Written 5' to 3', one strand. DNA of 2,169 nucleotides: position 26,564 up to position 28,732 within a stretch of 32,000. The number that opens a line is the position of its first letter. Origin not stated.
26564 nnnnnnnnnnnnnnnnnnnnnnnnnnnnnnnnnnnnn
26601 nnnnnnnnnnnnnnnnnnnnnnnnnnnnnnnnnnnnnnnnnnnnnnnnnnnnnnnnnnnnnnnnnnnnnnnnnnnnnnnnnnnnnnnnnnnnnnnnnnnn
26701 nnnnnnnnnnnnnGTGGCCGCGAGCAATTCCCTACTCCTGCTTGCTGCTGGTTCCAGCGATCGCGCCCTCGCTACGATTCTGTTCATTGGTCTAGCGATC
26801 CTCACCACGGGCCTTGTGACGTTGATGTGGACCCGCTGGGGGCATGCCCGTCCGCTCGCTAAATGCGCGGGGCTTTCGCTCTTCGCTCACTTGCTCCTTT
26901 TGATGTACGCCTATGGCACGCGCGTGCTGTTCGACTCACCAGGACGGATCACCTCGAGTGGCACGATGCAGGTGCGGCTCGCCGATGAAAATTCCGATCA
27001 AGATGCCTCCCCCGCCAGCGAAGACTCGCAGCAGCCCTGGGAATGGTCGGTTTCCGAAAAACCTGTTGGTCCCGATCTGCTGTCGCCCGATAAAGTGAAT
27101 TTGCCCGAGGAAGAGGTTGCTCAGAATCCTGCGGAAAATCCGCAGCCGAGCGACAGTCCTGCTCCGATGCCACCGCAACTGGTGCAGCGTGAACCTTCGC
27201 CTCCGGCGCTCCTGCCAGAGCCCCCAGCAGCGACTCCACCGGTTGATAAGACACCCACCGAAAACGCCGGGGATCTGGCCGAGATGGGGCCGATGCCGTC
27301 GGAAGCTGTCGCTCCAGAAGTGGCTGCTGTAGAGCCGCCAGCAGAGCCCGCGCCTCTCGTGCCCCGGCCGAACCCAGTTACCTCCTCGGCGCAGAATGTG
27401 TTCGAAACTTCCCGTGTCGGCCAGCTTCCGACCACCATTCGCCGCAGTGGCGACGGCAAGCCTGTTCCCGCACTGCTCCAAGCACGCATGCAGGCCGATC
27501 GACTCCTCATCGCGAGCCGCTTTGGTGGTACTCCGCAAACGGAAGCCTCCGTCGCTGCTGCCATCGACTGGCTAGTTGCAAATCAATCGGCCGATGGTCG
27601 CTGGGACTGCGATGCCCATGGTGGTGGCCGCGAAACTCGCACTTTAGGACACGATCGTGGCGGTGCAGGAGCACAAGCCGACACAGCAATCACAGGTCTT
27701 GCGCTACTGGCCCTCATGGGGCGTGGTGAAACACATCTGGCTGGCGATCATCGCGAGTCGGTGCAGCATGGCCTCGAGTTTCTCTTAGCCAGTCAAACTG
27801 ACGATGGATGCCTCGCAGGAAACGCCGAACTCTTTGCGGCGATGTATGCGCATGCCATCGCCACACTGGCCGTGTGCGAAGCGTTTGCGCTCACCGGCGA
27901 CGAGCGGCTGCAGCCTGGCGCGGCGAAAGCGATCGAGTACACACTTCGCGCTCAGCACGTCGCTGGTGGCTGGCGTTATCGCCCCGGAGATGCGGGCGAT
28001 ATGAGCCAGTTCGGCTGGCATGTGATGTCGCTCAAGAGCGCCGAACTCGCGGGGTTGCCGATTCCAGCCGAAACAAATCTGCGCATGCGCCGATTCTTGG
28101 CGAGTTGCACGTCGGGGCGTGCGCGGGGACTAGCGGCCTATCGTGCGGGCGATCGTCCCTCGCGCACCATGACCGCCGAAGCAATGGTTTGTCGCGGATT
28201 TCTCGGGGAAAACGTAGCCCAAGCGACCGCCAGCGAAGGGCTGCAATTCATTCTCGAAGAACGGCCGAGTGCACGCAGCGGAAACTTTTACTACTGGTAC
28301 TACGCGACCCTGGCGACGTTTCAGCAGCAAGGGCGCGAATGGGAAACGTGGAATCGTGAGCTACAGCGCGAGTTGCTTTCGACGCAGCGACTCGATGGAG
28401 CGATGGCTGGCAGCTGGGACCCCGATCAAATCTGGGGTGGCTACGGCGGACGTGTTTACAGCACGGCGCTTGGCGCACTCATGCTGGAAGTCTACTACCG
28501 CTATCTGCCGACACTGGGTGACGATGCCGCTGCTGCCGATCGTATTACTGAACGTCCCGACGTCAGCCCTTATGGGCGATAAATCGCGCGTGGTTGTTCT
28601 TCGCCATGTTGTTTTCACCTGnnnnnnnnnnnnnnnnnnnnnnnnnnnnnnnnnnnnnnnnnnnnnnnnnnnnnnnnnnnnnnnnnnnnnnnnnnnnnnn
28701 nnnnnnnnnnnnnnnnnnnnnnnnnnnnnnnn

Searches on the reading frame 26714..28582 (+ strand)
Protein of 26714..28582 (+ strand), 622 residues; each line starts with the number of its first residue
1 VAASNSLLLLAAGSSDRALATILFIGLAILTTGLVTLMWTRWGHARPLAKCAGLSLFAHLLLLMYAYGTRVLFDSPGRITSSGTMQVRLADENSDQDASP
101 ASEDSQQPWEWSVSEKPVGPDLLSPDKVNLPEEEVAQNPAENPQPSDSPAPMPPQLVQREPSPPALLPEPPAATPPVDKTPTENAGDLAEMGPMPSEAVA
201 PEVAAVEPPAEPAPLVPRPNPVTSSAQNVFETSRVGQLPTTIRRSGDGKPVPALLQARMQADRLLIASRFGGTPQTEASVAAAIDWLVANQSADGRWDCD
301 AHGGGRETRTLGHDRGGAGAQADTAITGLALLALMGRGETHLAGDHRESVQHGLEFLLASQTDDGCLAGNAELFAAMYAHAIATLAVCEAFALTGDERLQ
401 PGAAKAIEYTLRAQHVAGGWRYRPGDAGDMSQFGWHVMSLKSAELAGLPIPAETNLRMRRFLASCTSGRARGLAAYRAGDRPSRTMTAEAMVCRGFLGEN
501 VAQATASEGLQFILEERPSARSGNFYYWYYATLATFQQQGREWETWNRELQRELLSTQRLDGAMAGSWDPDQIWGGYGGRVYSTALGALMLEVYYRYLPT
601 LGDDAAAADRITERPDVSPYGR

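Call 11: search_protein_families(library=pfam, proteins=[window:26714-28582:+], max_evalue=0.01)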
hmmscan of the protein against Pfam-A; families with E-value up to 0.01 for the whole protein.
window:26714-28582:+ (622 aa): 3 families
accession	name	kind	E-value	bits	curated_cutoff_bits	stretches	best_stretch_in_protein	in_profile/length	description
PF13243.12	SQHop_cyclase_C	-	6.1e-08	32.5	26.1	1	272-367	201-284/319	Squalene-hopene cyclase C-terminal domain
PF09492.16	Pec_lyase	-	0.00016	21.5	22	0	385-421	46-82/292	Pectic acid lyase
PF13249.12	SQHop_cyclase_N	-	0.0013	18.4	26.2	0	354-431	5-75/291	Squalene-hopene cyclase N-terminal domain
